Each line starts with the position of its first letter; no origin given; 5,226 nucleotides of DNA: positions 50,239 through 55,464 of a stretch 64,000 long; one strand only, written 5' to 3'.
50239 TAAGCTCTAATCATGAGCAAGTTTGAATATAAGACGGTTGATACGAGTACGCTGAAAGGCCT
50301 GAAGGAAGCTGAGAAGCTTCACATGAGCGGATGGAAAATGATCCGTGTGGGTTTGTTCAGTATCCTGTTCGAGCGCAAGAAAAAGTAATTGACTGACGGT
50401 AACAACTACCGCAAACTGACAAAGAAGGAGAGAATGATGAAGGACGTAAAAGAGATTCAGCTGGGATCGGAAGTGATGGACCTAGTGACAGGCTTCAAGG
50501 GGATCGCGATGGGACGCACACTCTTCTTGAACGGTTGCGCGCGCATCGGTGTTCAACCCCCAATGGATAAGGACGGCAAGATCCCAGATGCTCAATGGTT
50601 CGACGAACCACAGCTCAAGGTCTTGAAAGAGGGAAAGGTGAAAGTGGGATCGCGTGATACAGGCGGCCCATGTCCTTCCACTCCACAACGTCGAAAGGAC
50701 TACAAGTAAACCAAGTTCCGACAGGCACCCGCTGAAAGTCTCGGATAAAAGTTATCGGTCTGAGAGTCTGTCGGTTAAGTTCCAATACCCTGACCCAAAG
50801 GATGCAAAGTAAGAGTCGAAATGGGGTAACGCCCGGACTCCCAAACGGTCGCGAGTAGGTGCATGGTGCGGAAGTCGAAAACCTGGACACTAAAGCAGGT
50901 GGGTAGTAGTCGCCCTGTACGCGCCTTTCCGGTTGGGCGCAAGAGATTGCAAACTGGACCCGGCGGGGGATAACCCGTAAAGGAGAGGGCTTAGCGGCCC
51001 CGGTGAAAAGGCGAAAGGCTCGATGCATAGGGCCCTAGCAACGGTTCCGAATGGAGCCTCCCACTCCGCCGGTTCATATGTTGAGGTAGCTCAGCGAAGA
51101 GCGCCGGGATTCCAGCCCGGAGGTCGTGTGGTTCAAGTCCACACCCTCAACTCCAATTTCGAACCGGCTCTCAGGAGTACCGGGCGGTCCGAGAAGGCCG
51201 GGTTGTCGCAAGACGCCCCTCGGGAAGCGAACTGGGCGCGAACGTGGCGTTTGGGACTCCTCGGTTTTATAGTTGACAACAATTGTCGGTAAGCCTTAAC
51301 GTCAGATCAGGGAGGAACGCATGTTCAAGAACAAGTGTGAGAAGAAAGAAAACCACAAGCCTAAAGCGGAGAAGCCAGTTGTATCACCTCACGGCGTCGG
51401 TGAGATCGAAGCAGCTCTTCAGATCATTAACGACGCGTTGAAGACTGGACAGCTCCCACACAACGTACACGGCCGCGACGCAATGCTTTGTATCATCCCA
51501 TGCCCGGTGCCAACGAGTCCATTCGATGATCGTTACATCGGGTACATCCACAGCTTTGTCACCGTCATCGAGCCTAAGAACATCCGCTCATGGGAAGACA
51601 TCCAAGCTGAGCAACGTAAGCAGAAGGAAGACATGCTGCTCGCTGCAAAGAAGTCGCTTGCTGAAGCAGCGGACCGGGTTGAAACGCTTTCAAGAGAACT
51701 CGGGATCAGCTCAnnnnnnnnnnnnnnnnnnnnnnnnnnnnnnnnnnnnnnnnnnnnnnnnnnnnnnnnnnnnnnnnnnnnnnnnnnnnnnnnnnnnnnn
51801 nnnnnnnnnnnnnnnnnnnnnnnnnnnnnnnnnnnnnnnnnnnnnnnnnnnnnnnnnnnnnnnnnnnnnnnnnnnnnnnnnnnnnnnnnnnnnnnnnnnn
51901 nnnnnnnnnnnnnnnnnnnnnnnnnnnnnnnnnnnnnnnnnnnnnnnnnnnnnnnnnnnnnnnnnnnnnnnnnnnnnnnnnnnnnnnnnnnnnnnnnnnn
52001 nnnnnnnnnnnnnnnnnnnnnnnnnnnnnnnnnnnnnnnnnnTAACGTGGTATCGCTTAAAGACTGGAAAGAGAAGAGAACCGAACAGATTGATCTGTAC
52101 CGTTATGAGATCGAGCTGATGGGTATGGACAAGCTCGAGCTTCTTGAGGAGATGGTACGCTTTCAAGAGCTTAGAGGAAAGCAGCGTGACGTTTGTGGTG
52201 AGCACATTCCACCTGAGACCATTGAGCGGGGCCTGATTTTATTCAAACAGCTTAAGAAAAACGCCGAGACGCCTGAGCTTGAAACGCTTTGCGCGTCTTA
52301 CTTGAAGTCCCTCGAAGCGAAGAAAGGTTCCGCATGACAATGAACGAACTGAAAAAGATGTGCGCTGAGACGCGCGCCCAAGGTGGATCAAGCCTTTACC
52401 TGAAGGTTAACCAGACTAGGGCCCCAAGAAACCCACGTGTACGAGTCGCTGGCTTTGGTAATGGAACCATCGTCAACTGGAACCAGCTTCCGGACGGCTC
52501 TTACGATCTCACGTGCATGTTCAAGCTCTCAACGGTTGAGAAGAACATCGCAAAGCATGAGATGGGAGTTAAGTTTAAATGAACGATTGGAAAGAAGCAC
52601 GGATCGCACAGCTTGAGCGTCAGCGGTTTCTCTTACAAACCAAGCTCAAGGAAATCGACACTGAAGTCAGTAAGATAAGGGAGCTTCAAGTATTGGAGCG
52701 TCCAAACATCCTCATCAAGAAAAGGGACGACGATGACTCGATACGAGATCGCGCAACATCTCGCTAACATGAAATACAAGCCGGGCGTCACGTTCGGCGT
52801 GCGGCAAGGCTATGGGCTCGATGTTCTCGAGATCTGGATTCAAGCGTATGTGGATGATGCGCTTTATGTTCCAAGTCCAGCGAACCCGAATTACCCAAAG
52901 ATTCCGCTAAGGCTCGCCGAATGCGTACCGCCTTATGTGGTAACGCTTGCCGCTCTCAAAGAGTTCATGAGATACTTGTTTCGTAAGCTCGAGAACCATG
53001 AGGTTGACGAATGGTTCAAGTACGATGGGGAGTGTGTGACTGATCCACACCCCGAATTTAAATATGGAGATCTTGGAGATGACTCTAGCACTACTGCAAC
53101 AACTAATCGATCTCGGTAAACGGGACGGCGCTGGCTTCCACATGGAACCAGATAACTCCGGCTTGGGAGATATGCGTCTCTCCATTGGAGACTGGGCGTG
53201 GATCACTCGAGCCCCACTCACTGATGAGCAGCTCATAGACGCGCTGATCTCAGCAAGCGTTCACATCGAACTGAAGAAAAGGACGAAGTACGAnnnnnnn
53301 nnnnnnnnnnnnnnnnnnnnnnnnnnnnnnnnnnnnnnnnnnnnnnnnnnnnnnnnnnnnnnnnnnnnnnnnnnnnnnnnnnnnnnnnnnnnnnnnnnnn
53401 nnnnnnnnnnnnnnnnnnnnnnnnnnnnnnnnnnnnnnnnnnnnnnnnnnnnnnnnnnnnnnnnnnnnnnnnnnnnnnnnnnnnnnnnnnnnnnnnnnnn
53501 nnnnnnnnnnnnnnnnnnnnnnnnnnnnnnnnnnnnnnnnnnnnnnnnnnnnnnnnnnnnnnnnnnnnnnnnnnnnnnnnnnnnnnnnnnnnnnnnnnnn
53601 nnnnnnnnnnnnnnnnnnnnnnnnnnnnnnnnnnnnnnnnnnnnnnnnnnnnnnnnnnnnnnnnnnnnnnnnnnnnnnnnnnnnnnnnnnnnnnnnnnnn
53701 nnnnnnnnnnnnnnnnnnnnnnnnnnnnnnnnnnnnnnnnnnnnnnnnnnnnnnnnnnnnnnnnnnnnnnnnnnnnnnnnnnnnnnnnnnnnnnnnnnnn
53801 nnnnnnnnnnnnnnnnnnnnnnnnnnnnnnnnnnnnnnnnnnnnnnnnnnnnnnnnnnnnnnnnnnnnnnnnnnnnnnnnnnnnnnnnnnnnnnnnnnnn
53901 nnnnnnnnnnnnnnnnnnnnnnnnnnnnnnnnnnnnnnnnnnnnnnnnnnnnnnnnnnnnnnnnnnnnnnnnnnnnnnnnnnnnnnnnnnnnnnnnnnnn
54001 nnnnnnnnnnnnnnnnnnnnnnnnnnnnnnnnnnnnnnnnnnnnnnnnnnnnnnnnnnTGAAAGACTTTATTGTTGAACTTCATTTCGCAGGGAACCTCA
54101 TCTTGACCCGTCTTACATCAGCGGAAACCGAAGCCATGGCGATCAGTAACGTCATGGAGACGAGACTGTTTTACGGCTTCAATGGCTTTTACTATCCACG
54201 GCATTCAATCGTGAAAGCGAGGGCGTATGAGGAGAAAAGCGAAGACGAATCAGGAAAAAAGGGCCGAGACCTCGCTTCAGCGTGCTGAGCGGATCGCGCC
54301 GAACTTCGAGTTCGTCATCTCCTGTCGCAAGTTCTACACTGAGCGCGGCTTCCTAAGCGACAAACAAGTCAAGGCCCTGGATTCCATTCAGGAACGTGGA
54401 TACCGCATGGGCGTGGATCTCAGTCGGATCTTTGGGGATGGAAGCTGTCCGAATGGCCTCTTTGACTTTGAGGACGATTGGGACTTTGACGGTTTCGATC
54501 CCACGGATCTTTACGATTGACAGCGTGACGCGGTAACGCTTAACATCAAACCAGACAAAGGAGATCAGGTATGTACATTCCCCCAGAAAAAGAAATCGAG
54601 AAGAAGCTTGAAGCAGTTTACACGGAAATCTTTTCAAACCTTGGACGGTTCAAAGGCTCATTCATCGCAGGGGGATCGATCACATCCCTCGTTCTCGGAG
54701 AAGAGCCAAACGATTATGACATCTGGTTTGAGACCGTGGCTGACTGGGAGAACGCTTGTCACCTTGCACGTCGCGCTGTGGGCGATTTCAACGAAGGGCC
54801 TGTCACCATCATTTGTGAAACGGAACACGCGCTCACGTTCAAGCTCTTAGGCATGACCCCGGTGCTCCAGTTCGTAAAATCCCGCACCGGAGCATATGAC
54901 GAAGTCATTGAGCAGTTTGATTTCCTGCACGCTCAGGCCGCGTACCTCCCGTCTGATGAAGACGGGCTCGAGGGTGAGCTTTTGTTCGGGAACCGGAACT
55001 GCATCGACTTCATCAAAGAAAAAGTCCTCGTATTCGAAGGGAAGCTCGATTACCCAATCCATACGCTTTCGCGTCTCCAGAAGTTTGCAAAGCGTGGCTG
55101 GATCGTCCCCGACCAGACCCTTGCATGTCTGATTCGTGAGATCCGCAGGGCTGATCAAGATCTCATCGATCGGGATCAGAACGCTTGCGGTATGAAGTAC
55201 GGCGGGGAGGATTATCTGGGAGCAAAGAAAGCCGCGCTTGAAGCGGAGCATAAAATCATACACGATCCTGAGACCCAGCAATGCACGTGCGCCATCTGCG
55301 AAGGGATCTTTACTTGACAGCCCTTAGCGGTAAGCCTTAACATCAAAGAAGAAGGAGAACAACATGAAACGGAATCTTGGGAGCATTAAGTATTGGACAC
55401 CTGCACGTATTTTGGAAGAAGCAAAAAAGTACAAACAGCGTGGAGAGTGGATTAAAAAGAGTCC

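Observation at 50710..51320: tRNA-Gly(UCC) embedded in 610 nt of GC-rich non-coding sequence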

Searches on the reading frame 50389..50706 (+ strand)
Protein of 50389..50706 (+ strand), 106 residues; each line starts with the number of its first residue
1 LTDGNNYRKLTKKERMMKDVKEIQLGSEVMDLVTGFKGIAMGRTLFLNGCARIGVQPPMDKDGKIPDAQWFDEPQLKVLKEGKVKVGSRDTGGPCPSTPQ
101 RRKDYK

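Call 13: find_related_loci(query=window:50389-50706:+, collection=viral_contigs, flank=4000)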
Query window:50389-50706:+ (106 aa) in viral_contigs; peptide patterns used: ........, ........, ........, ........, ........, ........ (x = any residue, [..] = any of these).
21 stretches matched a pattern; 8 encode a relative of the query (tblastn E <= 1e-3); 8 distinct loci.
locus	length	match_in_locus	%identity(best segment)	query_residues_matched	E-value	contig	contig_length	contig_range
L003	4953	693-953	55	18-104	7e-28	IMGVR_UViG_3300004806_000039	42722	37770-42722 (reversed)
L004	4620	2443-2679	51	23-106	8e-24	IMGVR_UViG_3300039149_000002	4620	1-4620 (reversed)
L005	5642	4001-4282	42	8-103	5e-21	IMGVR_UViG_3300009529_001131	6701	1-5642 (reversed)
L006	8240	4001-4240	47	18-98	6e-20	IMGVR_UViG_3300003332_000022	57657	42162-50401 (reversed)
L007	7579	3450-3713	41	5-96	8e-17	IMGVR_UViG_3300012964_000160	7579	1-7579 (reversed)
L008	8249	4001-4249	39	23-102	3e-14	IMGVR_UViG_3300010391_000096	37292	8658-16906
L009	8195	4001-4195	45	14-78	4e-14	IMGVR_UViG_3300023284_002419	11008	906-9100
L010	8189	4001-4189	49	23-84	1e-13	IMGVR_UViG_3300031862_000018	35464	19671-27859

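Call 19: find_encoding_contigs(protein=window:50389-50706:+, flank=3000, max_places=10)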
Protein window:50389-50706:+ (106 aa): no gene with exactly this product is on record in the collection.

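Call 39: find_homologous_proteins(query=window:50389-50706:+, max_evalue=0.00001)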
Query window:50389-50706:+ (106 aa): 46 proteins with E <= 0.00001 among 49 candidates.
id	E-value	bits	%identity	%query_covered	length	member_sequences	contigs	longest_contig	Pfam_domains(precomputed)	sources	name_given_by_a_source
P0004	1.3e-65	236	99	100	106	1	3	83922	-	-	-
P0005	3.0e-42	161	68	58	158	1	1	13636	-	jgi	jgi:hypothetical protein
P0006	2.8e-41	158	73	58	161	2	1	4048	-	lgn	-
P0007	3.5e-41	157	58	75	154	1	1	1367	-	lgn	-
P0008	2.7e-39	151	73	58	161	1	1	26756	-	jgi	jgi:hypothetical protein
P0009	9.6e-32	127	65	83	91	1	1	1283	-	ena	-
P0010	2.3e-31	126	66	80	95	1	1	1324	-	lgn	-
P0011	4.4e-30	122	47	75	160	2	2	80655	-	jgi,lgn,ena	-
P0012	1.1e-28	117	65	77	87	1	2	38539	-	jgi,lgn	jgi:hypothetical protein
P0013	3.2e-28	116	64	79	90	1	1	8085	-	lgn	-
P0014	3.9e-28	115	65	79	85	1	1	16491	-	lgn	-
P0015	1.3e-27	114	45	80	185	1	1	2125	-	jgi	jgi:hypothetical protein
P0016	2.2e-26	110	65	75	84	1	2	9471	-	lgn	-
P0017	5.2e-25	105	59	78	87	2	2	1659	-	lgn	-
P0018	9.0e-25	105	62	77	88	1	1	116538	-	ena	-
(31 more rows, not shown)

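Call 40: find_encoding_contigs(protein=P0004, flank=2500, max_places=10)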
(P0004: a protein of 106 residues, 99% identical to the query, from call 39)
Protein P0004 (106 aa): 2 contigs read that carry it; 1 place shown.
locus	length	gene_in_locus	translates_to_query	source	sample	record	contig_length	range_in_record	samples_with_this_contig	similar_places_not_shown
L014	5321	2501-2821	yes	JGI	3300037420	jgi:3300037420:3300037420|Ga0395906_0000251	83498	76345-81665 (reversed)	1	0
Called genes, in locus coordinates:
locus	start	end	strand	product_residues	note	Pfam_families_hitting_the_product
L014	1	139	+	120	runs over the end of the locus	-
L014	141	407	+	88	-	-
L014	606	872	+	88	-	-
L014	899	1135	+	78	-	-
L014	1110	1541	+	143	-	PF00313:CSD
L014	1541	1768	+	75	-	-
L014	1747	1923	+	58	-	-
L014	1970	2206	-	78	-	-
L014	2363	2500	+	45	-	-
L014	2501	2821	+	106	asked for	-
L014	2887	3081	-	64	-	-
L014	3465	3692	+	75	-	-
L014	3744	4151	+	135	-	-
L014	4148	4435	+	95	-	-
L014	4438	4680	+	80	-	-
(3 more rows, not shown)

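Call 41: find_encoding_contigs(protein=P0011, flank=4000, max_places=4)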
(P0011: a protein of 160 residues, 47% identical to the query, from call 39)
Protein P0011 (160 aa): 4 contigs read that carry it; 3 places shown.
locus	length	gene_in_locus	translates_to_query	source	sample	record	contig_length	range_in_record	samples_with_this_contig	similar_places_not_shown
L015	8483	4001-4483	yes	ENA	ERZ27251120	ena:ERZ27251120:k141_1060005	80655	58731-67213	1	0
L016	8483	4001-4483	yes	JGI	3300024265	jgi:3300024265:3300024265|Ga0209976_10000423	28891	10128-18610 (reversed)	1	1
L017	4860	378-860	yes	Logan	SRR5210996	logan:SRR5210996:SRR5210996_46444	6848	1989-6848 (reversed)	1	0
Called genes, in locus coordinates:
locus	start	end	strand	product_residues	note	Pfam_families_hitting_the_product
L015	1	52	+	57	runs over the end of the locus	-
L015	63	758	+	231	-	-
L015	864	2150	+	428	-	PF08740:BCS1_N, PF00004:AAA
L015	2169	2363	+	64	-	-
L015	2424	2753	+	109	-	-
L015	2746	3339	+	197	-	-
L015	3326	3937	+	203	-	-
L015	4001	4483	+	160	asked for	-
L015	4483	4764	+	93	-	-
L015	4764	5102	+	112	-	-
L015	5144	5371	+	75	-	-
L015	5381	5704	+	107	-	-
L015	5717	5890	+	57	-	-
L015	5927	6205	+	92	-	-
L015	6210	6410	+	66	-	-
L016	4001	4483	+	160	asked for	-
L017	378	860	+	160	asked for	-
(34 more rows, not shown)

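Call 42: find_encoding_contigs(protein=P0008, flank=4000, max_places=4)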
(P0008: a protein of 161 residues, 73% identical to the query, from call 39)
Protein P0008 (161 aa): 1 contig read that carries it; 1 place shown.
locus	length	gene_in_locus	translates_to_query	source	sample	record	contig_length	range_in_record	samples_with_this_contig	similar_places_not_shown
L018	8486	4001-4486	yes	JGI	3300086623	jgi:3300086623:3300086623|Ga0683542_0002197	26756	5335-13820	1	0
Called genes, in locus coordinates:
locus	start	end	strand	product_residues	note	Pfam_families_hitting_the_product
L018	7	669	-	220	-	PF01555:N6_N4_Mtase (weak)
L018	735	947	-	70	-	-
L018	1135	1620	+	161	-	-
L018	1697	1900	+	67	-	-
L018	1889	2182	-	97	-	-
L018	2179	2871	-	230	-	-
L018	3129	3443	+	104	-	-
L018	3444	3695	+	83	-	-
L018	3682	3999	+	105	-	-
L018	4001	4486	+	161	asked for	-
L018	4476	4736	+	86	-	-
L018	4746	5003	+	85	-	-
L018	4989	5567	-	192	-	-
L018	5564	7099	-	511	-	PF13508:Acetyltransf_7 (weak)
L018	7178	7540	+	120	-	-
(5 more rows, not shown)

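Call 72: search_protein_families(library=phrogs, proteins=[window:50389-50706:+], max_evalue=0.001)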
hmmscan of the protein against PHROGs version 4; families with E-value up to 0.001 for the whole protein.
window:50389-50706:+ (106 aa): 2 families
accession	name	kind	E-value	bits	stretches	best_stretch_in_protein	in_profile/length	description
phrog_16275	-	unknown function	2.2e-18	67.2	1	20-97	5-84/88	-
phrog_37639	-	unknown function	8.4e-07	30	1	25-84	10-68/97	-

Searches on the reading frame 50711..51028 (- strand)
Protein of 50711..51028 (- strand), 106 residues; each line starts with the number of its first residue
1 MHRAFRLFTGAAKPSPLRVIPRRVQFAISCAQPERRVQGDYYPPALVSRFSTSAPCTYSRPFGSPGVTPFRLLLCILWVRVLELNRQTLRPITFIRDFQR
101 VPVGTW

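Call 33: find_related_loci(query=window:50711-51028:-, collection=viral_contigs, flank=3000)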
Query window:50711-51028:- (106 aa) in viral_contigs; peptide patterns used: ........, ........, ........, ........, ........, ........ (x = any residue, [..] = any of these).
5 stretches matched a pattern, but none encodes a relative of the query by tblastn (E <= 1e-3).

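Call 34: find_related_loci(query=window:50711-51028:-, collection=metagenome_contigs, flank=3000)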
Query window:50711-51028:- (106 aa) in metagenome_contigs; peptide patterns used: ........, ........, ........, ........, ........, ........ (x = any residue, [..] = any of these).
131 stretches matched a pattern, but none encodes a relative of the query by tblastn (E <= 1e-3).

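Call 35: find_related_loci(query=window:50711-51028:-, collection=genome_contigs, flank=3000)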
Query window:50711-51028:- (106 aa) in genome_contigs; peptide patterns used: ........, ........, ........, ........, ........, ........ (x = any residue, [..] = any of these).
96 stretches matched a pattern, but none encodes a relative of the query by tblastn (E <= 1e-3).

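Call 79: search_protein_representatives(protein=window:50711-51028:-)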
Query: 106 residues. Proteins with E-value up to 0.001 (for the whole library): 0; up to 1e-10: 0; up to 1e-30: 0. The best 0 are listed.

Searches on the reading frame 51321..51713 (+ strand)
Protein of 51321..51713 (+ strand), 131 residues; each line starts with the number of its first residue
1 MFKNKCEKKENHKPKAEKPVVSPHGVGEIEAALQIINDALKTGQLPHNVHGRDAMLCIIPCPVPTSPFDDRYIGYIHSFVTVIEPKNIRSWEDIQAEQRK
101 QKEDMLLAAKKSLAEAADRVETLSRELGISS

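Call 12: find_related_loci(query=window:51321-51713:+, collection=viral_contigs, flank=4000)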
Query window:51321-51713:+ (131 aa) in viral_contigs; peptide patterns used: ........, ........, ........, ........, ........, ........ (x = any residue, [..] = any of these).
26 stretches matched a pattern; 2 encode a relative of the query (tblastn E <= 1e-3); 2 distinct loci.
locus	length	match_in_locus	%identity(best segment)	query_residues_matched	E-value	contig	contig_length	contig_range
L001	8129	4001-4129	39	15-60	4e-5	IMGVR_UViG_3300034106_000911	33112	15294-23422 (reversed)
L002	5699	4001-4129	39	15-60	4e-5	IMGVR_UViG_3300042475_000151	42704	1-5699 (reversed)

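Call 18: find_encoding_contigs(protein=window:51321-51713:+, flank=3000, max_places=10)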
Protein window:51321-51713:+ (131 aa): 3 contigs read that carry it; 1 place shown.
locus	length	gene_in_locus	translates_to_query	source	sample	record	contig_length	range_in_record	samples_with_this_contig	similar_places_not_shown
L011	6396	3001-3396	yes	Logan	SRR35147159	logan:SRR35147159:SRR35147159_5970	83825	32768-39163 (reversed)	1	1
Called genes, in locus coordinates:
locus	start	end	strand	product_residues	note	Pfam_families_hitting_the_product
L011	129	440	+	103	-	-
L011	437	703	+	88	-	-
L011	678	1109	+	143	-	PF00313:CSD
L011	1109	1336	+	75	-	-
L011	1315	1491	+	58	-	-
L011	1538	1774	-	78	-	-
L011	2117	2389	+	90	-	-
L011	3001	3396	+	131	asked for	-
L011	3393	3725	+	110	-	-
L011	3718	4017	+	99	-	-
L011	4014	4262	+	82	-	-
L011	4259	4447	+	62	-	-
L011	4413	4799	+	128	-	-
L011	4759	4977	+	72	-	-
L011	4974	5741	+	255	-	-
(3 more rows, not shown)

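Call 21: find_homologous_proteins(query=window:51321-51713:+)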
Query window:51321-51713:+ (131 aa): 2 proteins with E <= 0.001 among 13 candidates.
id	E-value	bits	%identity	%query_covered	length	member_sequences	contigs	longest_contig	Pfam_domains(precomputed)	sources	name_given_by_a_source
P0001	6.1e-82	290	100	100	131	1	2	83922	-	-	-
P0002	2.1e-60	220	75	99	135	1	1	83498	-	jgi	jgi:hypothetical protein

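Call 22: find_encoding_contigs(protein=P0002, flank=6000, max_places=10)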
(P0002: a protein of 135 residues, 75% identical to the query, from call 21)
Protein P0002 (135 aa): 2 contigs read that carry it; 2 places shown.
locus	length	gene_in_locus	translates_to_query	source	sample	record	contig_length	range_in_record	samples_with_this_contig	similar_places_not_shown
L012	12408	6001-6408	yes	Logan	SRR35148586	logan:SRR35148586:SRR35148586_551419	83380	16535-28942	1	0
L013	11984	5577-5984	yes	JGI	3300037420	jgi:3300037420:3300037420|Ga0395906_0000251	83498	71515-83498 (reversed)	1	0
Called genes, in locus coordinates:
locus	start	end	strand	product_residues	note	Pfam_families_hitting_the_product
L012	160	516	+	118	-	-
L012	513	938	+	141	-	-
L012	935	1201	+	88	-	-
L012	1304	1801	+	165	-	-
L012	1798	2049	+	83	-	PF03683:UPF0175 (weak), PF02954:HTH_8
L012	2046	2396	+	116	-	-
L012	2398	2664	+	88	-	-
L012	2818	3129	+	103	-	-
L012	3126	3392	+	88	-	-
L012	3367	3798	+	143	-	PF00313:CSD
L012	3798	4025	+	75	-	-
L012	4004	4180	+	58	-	-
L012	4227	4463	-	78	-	-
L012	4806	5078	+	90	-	-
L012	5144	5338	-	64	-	-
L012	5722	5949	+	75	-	-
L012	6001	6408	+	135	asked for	-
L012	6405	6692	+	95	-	-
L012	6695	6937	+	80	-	-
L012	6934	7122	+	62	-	-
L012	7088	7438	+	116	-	-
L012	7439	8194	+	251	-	-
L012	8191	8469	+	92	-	-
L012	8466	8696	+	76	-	-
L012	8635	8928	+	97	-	-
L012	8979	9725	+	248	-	PF26128:Gad2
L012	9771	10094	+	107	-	-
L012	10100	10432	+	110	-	-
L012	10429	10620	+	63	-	-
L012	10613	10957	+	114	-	-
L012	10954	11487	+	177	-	-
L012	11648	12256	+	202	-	PF12850:Metallophos_2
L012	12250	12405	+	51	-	-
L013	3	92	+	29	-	?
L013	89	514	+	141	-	-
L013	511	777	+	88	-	-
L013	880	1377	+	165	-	-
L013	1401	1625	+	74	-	PF02954:HTH_8, PF03683:UPF0175 (weak)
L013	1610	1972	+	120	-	-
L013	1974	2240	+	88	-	-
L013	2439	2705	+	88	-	-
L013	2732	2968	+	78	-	-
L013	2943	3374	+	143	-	PF00313:CSD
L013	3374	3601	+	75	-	-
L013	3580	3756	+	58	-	-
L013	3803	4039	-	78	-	-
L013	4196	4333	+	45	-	-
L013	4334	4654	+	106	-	-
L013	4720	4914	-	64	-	-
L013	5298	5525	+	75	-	-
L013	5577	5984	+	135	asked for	-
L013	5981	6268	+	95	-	-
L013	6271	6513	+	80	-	-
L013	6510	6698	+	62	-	-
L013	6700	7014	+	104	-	-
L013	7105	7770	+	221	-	-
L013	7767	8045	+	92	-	-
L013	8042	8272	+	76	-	-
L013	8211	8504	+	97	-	-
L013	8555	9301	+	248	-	PF26128:Gad2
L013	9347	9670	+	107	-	-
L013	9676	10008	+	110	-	-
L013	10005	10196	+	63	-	-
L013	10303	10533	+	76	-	-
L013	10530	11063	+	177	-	-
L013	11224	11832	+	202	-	PF12850:Metallophos_2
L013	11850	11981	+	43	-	-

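Call 36: find_homologous_proteins(query=L012:5147-5338:-, max_evalue=10)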
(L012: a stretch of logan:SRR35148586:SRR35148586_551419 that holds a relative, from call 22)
Query L012:5147-5338:- (64 aa): 1 proteins with E <= 10 among 1 candidates.
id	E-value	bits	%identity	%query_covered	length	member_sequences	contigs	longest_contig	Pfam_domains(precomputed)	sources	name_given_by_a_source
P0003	4.0e-36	139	100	100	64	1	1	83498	-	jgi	jgi:hypothetical protein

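Call 72: search_protein_families(library=phrogs, proteins=[window:51321-51713:+], max_evalue=0.001)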
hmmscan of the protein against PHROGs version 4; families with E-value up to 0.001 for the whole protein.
window:51321-51713:+ (131 aa): 0 families

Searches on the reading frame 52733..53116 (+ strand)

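Call 72: search_protein_families(library=phrogs, proteins=[window:52733-53116:+], max_evalue=0.001)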
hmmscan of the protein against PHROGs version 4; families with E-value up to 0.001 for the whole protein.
window:52733-53116:+ (128 aa): 1 family
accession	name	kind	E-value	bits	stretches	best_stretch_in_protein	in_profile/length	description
phrog_1540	-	unknown function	1.3e-11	45.2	1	5-107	50-151/333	-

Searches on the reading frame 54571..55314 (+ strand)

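Call 72: search_protein_families(library=phrogs, proteins=[window:54571-55314:+], max_evalue=0.001)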
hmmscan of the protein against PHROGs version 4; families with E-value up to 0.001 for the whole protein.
window:54571-55314:+ (248 aa): 6 families
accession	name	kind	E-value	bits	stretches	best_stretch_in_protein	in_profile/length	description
phrog_4400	-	unknown function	5e-27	96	1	25-214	22-211/248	-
phrog_27100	-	unknown function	1.6e-09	38.3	1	9-230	7-224/386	-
phrog_16176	-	unknown function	5.6e-08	33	1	73-179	158-258/477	-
phrog_18122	-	unknown function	7.6e-08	33.1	1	18-179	15-183/365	-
phrog_1614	-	DNA, RNA and nucleotide metabolism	0.00058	20.6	1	31-130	38-152/268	nucleotidyltransferase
phrog_24565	-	unknown function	0.00063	21.4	0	141-202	35-96/108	-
